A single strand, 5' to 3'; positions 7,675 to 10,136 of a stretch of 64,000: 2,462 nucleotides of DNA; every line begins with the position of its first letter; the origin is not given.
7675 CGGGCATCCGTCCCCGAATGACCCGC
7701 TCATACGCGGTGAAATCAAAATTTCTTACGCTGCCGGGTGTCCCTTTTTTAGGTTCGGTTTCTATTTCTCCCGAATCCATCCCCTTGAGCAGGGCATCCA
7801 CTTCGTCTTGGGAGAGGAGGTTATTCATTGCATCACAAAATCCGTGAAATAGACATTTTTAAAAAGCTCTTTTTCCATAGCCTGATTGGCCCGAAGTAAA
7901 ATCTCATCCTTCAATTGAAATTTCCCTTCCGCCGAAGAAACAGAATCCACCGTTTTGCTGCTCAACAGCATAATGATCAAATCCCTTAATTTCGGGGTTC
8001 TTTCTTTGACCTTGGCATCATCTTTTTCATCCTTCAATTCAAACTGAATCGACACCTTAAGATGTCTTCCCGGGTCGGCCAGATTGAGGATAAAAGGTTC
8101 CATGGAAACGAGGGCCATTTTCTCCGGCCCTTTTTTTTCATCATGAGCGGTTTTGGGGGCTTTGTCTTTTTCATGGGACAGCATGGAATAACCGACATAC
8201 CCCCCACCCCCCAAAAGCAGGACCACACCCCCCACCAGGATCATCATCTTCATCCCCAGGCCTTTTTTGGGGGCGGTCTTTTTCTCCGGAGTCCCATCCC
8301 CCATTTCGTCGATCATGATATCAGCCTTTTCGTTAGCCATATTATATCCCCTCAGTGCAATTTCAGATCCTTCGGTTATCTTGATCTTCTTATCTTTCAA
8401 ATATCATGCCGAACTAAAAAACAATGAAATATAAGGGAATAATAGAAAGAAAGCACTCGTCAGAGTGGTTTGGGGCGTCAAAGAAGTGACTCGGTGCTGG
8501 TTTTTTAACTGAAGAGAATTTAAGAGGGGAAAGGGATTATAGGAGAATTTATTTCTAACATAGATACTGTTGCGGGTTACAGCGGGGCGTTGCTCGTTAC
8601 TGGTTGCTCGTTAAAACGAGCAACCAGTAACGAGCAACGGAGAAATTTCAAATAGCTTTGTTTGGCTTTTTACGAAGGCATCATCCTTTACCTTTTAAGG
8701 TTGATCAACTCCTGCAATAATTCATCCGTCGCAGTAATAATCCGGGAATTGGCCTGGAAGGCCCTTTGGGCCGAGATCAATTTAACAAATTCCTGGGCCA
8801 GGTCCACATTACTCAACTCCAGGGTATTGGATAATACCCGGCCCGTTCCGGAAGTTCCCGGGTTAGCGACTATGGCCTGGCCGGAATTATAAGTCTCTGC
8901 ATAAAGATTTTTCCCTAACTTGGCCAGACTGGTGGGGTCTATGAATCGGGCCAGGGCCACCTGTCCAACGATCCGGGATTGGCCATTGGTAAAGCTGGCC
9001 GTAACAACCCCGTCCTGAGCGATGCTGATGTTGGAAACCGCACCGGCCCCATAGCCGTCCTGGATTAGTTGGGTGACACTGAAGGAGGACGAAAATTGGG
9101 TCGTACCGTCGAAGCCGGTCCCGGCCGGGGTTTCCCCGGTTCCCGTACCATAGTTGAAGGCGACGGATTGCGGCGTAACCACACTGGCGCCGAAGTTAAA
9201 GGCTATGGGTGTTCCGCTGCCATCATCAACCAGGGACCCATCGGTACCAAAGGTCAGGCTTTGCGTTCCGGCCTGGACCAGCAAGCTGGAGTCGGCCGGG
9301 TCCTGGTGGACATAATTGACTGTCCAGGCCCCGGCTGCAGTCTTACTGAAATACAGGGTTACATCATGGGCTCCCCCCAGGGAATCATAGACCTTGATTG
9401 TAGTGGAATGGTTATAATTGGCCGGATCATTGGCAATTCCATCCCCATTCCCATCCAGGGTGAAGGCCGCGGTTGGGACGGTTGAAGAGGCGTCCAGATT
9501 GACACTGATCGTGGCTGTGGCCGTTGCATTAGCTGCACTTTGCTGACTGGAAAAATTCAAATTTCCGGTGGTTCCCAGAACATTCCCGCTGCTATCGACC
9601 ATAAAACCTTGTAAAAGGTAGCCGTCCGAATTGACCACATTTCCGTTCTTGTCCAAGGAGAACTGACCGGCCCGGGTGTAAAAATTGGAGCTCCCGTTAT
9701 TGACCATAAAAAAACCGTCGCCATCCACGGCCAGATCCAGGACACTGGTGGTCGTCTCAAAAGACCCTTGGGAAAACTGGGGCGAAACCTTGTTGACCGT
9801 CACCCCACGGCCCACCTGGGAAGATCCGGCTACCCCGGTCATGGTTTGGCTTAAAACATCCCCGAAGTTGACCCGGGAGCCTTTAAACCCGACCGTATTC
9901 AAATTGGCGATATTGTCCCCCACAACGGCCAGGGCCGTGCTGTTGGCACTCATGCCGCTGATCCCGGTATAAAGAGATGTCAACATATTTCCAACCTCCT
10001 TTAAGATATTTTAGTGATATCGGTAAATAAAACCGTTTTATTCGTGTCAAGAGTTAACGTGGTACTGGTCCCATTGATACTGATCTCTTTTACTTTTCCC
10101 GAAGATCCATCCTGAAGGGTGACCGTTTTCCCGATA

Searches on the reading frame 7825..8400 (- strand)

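Call 88: search_protein_families(library=pfam, proteins=[window:7825-8400:-])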
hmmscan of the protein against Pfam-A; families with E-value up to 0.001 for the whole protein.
window:7825-8400:- (191 aa): 1 family
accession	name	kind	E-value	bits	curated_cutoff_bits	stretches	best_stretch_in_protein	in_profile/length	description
PF03748.19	FliL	-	7.3e-26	91.1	24.6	1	98-191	2-103/103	Flagellar basal body-associated protein FliL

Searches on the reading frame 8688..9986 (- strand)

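Call 88: search_protein_families(library=pfam, proteins=[window:8688-9986:-])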
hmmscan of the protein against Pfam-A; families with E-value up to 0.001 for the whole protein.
window:8688-9986:- (432 aa): 4 families
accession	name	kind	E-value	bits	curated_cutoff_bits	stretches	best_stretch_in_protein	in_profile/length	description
PF07559.19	FlgE_D2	-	1.2e-20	74.9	22.7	1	185-312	14-142/142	Flagellar basal body protein FlaE D2 domain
PF06429.18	Flg_bbr_C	-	6.1e-17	61.3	23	1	387-430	3-46/46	Flagellar basal body rod FlgEFG protein C-terminal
PF22692.1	LlgE_F_G_D1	-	2.3e-14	53.7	27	1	86-142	1-44/64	Flagellar hook protein FlgE/F/G D1 domain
PF00460.25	Flg_bb_rod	-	1.9e-11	44.1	20.7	1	5-35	1-31/31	Flagella basal body rod protein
